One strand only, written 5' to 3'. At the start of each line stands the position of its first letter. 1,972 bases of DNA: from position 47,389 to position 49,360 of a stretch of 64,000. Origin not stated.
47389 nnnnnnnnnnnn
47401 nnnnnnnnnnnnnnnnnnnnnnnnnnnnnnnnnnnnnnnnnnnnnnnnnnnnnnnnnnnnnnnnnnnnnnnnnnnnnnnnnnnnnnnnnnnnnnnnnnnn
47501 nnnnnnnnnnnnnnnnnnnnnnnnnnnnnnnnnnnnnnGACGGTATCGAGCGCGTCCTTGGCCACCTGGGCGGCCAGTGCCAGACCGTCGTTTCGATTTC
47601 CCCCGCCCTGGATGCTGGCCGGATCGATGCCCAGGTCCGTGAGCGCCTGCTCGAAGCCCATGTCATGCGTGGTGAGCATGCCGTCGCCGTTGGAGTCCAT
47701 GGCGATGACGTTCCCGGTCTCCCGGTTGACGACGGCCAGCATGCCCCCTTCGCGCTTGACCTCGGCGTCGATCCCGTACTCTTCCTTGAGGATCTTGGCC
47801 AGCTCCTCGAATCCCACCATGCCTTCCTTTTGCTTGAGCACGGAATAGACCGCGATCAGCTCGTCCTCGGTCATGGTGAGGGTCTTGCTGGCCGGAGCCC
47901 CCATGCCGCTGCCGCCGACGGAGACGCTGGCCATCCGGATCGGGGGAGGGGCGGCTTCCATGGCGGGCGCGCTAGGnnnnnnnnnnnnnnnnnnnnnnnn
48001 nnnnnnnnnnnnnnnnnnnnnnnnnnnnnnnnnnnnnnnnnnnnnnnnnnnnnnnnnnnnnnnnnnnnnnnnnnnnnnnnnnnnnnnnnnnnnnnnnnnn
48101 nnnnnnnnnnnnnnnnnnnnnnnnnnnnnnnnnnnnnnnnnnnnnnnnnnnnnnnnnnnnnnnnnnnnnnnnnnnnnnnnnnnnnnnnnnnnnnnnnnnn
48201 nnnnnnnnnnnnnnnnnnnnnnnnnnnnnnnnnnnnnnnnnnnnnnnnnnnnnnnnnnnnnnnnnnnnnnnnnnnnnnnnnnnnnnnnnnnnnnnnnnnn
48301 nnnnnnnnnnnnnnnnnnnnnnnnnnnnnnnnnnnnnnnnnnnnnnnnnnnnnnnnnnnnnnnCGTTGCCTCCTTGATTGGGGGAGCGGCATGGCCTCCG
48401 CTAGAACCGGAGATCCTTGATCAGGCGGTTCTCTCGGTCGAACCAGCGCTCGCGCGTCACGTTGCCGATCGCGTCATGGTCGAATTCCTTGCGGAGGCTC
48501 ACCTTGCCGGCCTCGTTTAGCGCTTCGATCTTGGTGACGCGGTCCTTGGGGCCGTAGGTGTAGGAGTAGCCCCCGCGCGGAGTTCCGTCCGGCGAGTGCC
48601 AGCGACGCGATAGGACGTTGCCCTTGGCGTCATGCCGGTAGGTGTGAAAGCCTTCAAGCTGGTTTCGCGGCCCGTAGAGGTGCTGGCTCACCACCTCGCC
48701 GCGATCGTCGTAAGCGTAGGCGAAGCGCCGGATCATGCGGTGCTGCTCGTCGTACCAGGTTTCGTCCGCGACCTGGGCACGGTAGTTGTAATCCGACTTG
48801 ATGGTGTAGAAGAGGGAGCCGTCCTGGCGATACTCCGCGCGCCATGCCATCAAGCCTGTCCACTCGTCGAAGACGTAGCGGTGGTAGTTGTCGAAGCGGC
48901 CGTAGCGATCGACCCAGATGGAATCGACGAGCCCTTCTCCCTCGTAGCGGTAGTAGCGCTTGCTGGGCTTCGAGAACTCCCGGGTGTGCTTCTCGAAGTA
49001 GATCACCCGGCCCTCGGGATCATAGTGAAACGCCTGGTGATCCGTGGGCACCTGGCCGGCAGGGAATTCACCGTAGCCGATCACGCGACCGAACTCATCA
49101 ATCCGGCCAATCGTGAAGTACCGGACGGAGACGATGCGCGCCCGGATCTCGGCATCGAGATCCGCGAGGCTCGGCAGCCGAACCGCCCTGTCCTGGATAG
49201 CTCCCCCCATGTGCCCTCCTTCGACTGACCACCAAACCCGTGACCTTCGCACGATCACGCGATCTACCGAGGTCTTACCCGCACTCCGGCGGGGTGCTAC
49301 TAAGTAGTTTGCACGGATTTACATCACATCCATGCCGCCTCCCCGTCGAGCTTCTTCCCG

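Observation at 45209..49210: Lower-GC operon coupling a cobalamin-type radical SAM enzyme to three unassignable proteins: candidate undescribed protein/peptide-modification system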

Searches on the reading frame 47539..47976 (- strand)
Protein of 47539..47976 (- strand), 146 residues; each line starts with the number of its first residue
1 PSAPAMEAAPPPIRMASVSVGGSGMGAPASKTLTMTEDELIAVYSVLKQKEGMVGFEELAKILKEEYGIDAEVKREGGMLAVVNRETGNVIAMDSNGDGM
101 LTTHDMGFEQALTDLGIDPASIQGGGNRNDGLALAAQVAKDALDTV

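Call 62: predict_structure(alignment_id=A8)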
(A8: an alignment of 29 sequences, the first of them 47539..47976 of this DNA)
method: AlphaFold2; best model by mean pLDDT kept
length: 146 residues; sequences in the alignment: 29
mean_pLDDT: 73.8   pTM: 0.62
mean pLDDT of the five models: 73.8, 73.3, 72.5, 71.1, 69.1
residues with pLDDT >= 90: 25; 70-90: 70; 50-70: 32; < 50: 19
segments of 3 or more residues with pLDDT < 50: 126-137, 144-146
pLDDT, mean of each block of 10 residues (from residue 1): 53 68 56 82 88 89 91 88 90 83 78 81 56 47 49
secondary structure, 60 per line:
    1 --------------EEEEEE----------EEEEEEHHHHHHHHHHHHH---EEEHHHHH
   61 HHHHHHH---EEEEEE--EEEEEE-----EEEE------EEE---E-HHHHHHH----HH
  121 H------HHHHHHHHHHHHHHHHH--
elements in order: E15-20 E31-36 H37-49 E53-55 H56-67 E71-76 E79-84 E90-93 E100-102 H108-114 H128-144

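Call 65: fold_search(model_id=the predicted structure, library=pdb)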
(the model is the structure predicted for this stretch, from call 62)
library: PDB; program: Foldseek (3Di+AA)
matches with E <= 10: 534; with E <= 0.001: 0
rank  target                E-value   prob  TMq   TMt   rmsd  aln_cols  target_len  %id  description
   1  2ajh_B                1.6e-01  0.06  0.15  0.13  13.9       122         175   16  Crystal structure of the editing domain of E. coli leucyl-tRNA synthetase complexes with methionine (released 2006-01-24)
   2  5on3_D                2.5e-01  0.06  0.14  0.04  14.0       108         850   17  Quaternary complex of mutant T252A of E. coli leucyl-tRNA synthetase with tRNA(leu), leucyl-adenylate analogue, and po (released 2017-11-15)
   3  4as1_A                2.5e-01  0.05  0.15  0.05  14.0       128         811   16  Ternary complex of E. coli leucyl-tRNA synthetase, tRNA(leu) and the benzoxaborole AN2679 in the editing conformation (released 2012-06-13)
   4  4ari_A                3.1e-01  0.05  0.15  0.05  13.8       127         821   16  Ternary complex of E. coli leucyl-tRNA synthetase, tRNA(leu) and the benzoxaborole AN2679 in the editing conformation (released 2012-06-13)
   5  7ejs_B                4.0e-01  0.08  0.20  0.25  13.2       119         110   11  Structure of ERH-2 bound to PICS-1 (released 2021-08-25)
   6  2z95_A                4.2e-01  0.15  0.24  0.12  14.4       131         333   14  Crystal Structure of GDP-D-Mannose Dehydratase from Aquifex aeolicus VF5 (released 2008-03-18)
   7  3d8e_A                4.5e-01  0.11  0.17  0.20  12.7        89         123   18  Crystal structure of the human Fe65-PTB1 domain (trigonal crystal form) (released 2008-06-10)
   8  2z1m_C                5.1e-01  0.11  0.22  0.11  15.7       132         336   15  Crystal Structure of GDP-D-Mannose Dehydratase from Aquifex aeolicus VF5 (released 2007-11-13)
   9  8pot_A                5.1e-01  0.03  0.15  0.05  13.8       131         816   15  Ternary complex of E. coli leucyl-tRNA synthetase, tRNA(leu) and the benzoxaborole cmpd9 in the editing conformation (released 2024-06-12)
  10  6pco_A                5.4e-01  0.08  0.21  0.22  12.8       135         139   12  Mechanism for regulation of DNA binding of Bordetella bronchiseptica BpsR by 6-hydroxynicotinic acid (released 2019-11-06)
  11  1q67_B                5.4e-01  0.06  0.13  0.12  12.4        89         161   10  Crystal structure of Dcp1p (released 2004-03-02)
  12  4k47                  5.4e-01  0.04  0.15  0.13  13.2       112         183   11  Structure of the Streptococcus pneumoniae leucyl-tRNA synthetase editing domain bound to a benzoxaborole-AMP adduct (released 2013-09-04)
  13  9o4j_A                6.1e-01  0.13  0.18  0.07   8.5        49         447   16  Cryo-EM Structure of the Arabidopsis GA3-GID1A-RGA Complex (released 2025-07-23)
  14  2ajg_B                6.1e-01  0.03  0.14  0.13  13.3       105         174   15  Crystal structure of the editing domain of E. coli leucyl-tRNA synthetase (released 2006-01-24)
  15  3elk_B                6.5e-01  0.10  0.21  0.26  10.9       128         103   17  Crystal structure of putative transcriptional regulator TA0346 from Thermoplasma acidophilum (released 2008-09-30)
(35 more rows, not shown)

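Call 86: fold_search(model_id=the predicted structure, library=viral)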
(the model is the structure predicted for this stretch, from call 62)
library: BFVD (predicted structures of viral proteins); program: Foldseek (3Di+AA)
matches with E <= 10: 969; with E <= 0.001: 0
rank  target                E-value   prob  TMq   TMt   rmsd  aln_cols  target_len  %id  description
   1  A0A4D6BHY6            6.7e-02  0.21  0.20  0.32  11.2        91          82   11  (no name in the UniProt tables at hand)
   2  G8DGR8                9.2e-02  0.47  0.30  0.23  13.6       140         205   11  (no name in the UniProt tables at hand)
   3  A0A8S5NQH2            1.1e-01  0.54  0.25  0.43   5.1        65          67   15  Uncharacterized protein [Myoviridae sp. cteaT5]
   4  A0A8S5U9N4            1.3e-01  0.38  0.17  0.27   9.1        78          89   18  Uncharacterized protein [Siphoviridae sp. ctKNZ79]
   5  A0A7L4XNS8            1.3e-01  0.28  0.22  0.30  10.2        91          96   12  (no name in the UniProt tables at hand)
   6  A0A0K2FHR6            1.4e-01  0.11  0.17  0.14  11.9       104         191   14  Uncharacterized protein [Achromobacter phage phiAxp-2]
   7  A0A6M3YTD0            1.6e-01  0.38  0.30  0.24   5.6        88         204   15  Phosphodiesterase [Alteromonas phage vB_AcoS-R7M]
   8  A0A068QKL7            1.6e-01  0.13  0.15  0.18   9.6        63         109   21  Uncharacterized protein [Armadillidium vulgare iridescent virus]
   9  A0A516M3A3            2.0e-01  0.23  0.14  0.34   9.8        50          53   20  (no name in the UniProt tables at hand)
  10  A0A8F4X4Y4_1          2.2e-01  0.14  0.23  0.04  10.8        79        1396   14  (no name in the UniProt tables at hand)
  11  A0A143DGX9            2.2e-01  0.08  0.15  0.04  20.1       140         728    8  Uncharacterized protein [Abalone herpesvirus Taiwan/2005]
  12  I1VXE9                2.4e-01  0.12  0.20  0.25  10.9       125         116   10  (no name in the UniProt tables at hand)
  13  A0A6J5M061            2.5e-01  0.38  0.20  0.12   6.5        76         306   10  Uncharacterized protein [uncultured Caudovirales phage]
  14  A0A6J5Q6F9            2.5e-01  0.16  0.19  0.24   6.4        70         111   18  Uncharacterized protein [uncultured Caudovirales phage]
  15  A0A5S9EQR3            2.5e-01  0.15  0.21  0.25   8.5        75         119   19  Uncharacterized protein [Tenacibaculum phage PTm1]
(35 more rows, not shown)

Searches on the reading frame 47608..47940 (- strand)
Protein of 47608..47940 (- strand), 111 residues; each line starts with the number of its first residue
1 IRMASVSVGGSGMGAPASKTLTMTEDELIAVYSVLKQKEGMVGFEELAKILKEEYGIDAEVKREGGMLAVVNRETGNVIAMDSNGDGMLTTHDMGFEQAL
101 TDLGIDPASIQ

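Call 32: find_homologous_proteins(query=A7, max_evalue=0.001)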
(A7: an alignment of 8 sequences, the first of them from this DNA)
Query A7 (8 sequences) (111 aa, profile of the alignment): 1 proteins with E <= 0.001 among 1410 candidates.
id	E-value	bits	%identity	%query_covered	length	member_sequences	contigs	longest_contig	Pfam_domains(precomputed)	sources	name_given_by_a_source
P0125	3.9e-22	96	47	68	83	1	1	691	-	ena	-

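Call 50: search_protein_representatives(protein=window:47608-47940:-)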
Query: 111 residues. Proteins with E-value up to 0.001 (for the whole library): 57; up to 1e-10: 20; up to 1e-30: 3. The best 57 are listed.
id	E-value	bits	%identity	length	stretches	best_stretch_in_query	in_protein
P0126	2.6e-61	220.3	98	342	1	1-111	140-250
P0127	6.6e-42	158.1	41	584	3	6-110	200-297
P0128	1.1e-33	131.7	44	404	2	6-110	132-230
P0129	3.5e-20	88.4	50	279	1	5-107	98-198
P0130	5.7e-20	87.7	38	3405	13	3-45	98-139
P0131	7.6e-20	87.3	50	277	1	5-107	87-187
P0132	5.4e-19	84.5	46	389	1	4-107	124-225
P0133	4.1e-16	75.3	47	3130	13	4-34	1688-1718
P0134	6.7e-16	74.6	47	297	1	6-102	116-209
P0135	8.8e-16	74.2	48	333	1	6-106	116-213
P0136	1.7e-15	73.4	49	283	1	5-103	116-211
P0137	1.6e-14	70.2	48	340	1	6-110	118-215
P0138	2.8e-14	69.4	50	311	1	8-109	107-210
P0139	2.8e-14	69.4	49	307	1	6-111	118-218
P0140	5.3e-14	68.5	47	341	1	6-106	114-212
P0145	2.3e-11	60.1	41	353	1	9-110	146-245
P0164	1.7e-05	41.2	35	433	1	5-102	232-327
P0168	6.0e-05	39.5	40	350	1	9-103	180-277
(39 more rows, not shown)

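Call 59: find_encoding_contigs(protein=P0127, flank=8000, max_places=2)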
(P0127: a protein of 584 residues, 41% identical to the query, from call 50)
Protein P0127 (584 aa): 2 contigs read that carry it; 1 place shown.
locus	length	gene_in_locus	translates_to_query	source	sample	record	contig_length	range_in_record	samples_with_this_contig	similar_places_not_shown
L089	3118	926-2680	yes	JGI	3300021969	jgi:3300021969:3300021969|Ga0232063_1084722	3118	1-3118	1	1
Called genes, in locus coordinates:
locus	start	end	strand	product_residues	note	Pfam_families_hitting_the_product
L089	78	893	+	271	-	-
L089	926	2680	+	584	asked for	-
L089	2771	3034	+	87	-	-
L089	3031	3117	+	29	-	?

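Call 60: find_encoding_contigs(protein=P0145, flank=8000, max_places=2)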
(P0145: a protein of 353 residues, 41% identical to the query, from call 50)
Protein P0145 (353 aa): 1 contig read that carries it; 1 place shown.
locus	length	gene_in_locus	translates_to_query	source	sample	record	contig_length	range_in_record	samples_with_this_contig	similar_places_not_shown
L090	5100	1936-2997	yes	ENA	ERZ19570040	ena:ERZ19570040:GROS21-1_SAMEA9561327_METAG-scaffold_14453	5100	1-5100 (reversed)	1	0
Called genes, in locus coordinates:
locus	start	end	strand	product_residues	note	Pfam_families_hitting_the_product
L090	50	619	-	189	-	-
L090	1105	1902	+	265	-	-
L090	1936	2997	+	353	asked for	-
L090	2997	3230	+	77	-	-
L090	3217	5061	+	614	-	PF04055:Radical_SAM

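Call 84: find_encoding_contigs(protein=P0164, flank=8000, max_places=2)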
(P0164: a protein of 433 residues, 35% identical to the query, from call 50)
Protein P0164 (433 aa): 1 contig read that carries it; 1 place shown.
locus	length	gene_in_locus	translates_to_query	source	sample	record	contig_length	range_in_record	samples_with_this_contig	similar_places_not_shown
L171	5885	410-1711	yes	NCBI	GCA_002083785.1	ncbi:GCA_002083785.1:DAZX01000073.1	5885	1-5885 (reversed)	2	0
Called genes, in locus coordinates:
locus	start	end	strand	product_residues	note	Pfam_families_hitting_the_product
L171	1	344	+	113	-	?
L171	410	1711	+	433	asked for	-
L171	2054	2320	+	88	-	-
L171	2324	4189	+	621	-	PF04055:Radical_SAM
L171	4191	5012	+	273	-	-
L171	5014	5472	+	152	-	PF00583:Acetyltransf_1, PF13673:Acetyltransf_10, PF13508:Acetyltransf_7, PF08445:FR47 (weak)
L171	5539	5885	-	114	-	?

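Call 85: find_encoding_contigs(protein=P0168, flank=8000, max_places=2)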
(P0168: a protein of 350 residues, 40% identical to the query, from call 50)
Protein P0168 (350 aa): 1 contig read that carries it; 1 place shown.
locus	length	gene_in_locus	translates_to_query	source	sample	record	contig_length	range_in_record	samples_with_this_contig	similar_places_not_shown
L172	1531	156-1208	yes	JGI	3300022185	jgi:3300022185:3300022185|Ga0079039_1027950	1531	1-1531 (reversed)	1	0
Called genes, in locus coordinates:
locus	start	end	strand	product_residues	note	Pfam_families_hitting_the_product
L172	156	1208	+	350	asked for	-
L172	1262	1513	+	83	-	-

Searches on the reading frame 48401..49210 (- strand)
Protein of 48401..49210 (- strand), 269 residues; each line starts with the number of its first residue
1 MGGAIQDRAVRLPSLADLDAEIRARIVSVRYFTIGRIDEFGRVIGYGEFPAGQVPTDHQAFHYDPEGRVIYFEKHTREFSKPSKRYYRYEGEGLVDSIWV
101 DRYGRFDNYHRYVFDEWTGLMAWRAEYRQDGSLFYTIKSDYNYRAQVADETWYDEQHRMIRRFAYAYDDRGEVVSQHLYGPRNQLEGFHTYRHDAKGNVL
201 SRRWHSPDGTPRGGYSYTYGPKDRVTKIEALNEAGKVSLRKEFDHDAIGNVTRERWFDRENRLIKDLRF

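Call 3: search_protein_families(library=pfam, proteins=[window:48401-49210:-], max_evalue=0.01)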
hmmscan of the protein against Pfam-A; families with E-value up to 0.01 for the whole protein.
window:48401-49210:- (269 aa): 2 families
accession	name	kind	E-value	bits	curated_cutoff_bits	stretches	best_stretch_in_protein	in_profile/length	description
PF05593.20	RHS_repeat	-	2e-06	28.5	22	0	193-228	1-31/38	RHS Repeat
PF12476.13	DUF3696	-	0.0078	16.9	22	0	98-121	27-49/52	Protein of unknown function (DUF3696)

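Call 4: search_protein_families(library=ncbifam, proteins=[window:48401-49210:-], max_evalue=0.01)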
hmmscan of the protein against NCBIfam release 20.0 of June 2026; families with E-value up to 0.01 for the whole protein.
window:48401-49210:- (269 aa): 0 families

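Call 23: find_homologous_proteins(query=window:48401-49210:-, max_evalue=0.00001)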
Query window:48401-49210:- (269 aa): 4 proteins with E <= 0.00001 among 1532 candidates.
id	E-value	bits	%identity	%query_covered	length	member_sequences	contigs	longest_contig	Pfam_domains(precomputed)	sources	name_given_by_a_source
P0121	6.4e-169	579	92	100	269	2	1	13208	PF05593.20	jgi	jgi:hypothetical protein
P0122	8.2e-137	474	73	100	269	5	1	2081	PF05593.20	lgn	-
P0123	4.2e-129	448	70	99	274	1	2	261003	PF05593.20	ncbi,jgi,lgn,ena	-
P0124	3.5e-118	412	65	100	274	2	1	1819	PF05593.20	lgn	-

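Call 36: search_protein_families(library=padloc, proteins=[window:48401-49210:-], max_evalue=0.01)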
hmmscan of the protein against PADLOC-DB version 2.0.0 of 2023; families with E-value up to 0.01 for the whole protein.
window:48401-49210:- (269 aa): 0 families

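Call 68: search_solved_structures(query=A3, max_evalue=1, show_alignments=1)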
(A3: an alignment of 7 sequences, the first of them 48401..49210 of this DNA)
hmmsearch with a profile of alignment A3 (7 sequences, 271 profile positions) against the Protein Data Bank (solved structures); distinct sequences matched with E-value up to 1: 5.
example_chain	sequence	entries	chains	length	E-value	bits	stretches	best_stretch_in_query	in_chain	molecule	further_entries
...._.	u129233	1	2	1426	0.00015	24.6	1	191-271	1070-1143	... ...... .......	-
6aem_A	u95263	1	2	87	0.11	15.2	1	189-241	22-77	PKD domain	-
7bam_A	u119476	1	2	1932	0.32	13.6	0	180-234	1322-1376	Teneurin-4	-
7ban_A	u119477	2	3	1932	0.32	13.6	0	180-234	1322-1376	Teneurin-4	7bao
9ifo_A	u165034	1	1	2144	0.89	12.2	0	159-225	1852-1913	Teneurin-Like Protein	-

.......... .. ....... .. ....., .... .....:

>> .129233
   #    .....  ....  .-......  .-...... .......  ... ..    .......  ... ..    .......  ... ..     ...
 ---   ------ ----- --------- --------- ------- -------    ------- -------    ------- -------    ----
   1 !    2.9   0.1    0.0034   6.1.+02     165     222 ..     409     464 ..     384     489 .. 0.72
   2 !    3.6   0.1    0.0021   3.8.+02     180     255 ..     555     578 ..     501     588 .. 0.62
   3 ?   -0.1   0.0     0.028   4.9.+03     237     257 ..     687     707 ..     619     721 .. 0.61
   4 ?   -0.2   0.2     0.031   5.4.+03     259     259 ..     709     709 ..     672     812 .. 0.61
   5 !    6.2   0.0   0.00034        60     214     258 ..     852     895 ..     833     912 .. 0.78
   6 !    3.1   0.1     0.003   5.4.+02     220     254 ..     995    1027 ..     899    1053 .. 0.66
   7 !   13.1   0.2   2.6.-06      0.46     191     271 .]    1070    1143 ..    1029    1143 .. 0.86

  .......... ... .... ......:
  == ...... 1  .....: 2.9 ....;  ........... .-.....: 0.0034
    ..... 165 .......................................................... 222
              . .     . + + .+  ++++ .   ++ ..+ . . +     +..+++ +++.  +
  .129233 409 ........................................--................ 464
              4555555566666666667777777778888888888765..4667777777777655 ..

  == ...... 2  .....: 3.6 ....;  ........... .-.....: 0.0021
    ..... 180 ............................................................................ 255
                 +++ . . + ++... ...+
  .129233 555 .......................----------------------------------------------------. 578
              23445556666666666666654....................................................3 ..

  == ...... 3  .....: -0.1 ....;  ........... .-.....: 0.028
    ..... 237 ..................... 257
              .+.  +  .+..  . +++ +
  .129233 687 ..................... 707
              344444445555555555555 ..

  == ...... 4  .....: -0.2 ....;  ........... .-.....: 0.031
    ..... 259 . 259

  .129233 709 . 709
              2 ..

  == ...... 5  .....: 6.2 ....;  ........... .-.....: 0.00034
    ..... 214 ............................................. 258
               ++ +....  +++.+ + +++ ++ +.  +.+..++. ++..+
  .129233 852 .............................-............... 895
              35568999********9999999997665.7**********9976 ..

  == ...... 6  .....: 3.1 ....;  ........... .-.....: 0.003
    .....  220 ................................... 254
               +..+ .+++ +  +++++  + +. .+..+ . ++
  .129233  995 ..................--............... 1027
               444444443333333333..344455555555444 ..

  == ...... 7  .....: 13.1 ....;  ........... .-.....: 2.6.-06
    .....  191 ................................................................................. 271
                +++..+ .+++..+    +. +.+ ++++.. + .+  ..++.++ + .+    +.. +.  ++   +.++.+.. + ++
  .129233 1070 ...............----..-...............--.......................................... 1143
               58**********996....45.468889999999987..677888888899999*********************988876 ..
